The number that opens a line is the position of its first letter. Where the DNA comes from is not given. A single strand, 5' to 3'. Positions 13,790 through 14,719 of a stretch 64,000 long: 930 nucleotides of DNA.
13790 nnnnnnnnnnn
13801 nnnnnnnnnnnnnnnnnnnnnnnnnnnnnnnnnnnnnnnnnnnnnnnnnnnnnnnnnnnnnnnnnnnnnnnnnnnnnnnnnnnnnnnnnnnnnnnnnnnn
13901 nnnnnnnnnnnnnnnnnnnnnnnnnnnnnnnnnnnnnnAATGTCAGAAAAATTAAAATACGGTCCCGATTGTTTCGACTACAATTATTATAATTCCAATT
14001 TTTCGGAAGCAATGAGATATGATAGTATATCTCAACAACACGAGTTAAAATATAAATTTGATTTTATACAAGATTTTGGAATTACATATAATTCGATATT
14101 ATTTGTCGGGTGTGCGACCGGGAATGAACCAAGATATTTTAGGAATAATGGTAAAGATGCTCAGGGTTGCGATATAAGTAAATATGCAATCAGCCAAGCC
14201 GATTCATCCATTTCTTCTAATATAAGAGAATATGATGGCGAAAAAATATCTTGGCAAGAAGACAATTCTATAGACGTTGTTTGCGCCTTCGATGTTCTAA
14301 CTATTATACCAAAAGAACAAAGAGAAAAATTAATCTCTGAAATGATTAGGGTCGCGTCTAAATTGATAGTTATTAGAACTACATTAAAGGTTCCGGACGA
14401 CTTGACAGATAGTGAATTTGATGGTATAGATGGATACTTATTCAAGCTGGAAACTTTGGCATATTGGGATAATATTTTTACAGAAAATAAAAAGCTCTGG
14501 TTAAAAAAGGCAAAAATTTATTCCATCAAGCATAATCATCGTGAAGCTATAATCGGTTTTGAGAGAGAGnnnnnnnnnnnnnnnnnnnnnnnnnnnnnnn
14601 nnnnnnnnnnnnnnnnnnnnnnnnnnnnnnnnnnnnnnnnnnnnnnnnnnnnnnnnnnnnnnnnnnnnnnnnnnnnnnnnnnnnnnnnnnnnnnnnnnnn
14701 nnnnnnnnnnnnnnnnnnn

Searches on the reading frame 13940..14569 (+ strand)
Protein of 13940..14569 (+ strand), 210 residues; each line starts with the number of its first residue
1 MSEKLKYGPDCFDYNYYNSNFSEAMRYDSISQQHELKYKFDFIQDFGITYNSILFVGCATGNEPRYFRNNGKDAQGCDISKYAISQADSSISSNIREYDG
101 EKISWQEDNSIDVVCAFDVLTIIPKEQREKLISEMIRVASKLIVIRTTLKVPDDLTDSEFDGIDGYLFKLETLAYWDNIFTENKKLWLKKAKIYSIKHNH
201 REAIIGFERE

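Call 3: search_protein_families(library=pfam, proteins=[window:13940-14569:+], max_evalue=1)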
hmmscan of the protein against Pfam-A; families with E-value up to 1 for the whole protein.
window:13940-14569:+ (210 aa): 8 families
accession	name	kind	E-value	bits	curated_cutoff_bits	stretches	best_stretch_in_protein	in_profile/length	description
PF08241.18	Methyltransf_11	-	1.4e-10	42.1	21.2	1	56-139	3-87/95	Methyltransferase domain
PF13649.12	Methyltransf_25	-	9.2e-10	39.5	27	1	53-139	1-93/97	Methyltransferase domain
PF08242.18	Methyltransf_12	-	2e-06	28.9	30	1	56-137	3-90/98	Methyltransferase domain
PF13489.12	Methyltransf_23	-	3.6e-05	24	27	1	49-124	22-95/164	Methyltransferase domain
PF13847.12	Methyltransf_31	-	0.0019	18.3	27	1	54-144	8-106/145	Methyltransferase domain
PF05724.17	TPMT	-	0.011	15.8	26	1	51-121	39-108/218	Thiopurine S-methyltransferase (TPMT)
PF07021.18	MetW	-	0.036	14.1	21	1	50-144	14-107/193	Methionine biosynthesis protein MetW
PF24891.1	DUF7742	-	0.14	12.7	27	1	112-139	7-34/87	Domain of unknown function (DUF7742)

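Call 4: search_protein_families(library=ncbifam, proteins=[window:13940-14569:+], max_evalue=1)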
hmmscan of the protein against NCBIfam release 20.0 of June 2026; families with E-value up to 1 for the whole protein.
window:13940-14569:+ (210 aa): 7 families
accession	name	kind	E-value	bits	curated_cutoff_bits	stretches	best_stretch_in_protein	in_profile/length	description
TIGR03587.1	Pse_Me-ase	hypoth_equivalog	3.2e-07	30.7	112.05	1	42-171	37-164/204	pseudaminic acid biosynthesis-associated methylase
TIGR02021.1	BchM-ChlM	equivalog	1.6e-05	24.4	158.9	1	39-145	44-153/218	magnesium protoporphyrin IX methyltransferase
NF041255.1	mycofact_MftM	equivalog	5.1e-05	22.7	200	1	51-145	141-239/289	mycofactocin oligosaccharide methyltransferase MftM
NF007610.0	PRK10258.1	equivalog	0.0032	16.8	342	1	49-140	42-131/251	malonyl-ACP O-methyltransferase BioC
TIGR02081.1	metW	equivalog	0.0081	15.7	189.5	1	50-144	14-107/194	methionine biosynthesis protein MetW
NF043040.1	corrin_prot_MT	hypoth_equivalog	0.022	14.2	180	1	44-137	36-137/216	corrinoid protein-associated methyltransferase CpaM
NF038261.1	rhodoquin_RquA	equivalog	0.058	13.1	175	1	94-139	101-145/218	rhodoquinone biosynthesis methyltransferase RquA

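Call 5: search_protein_families(library=phrogs, proteins=[window:13940-14569:+], max_evalue=0.01)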
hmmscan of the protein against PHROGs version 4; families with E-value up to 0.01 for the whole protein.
window:13940-14569:+ (210 aa): 4 families
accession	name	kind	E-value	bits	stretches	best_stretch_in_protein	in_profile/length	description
phrog_4752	-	other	1.7e-08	35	1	51-138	53-149/241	tRNA methyltransferase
phrog_27380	-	other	4.5e-08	33.9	1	10-146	53-191/285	methyltransferase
phrog_22502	-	other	1e-06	29.7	1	36-142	57-168/276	methyltransferase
phrog_3382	-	other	3e-05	24.4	1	41-169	41-168/207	methyltransferase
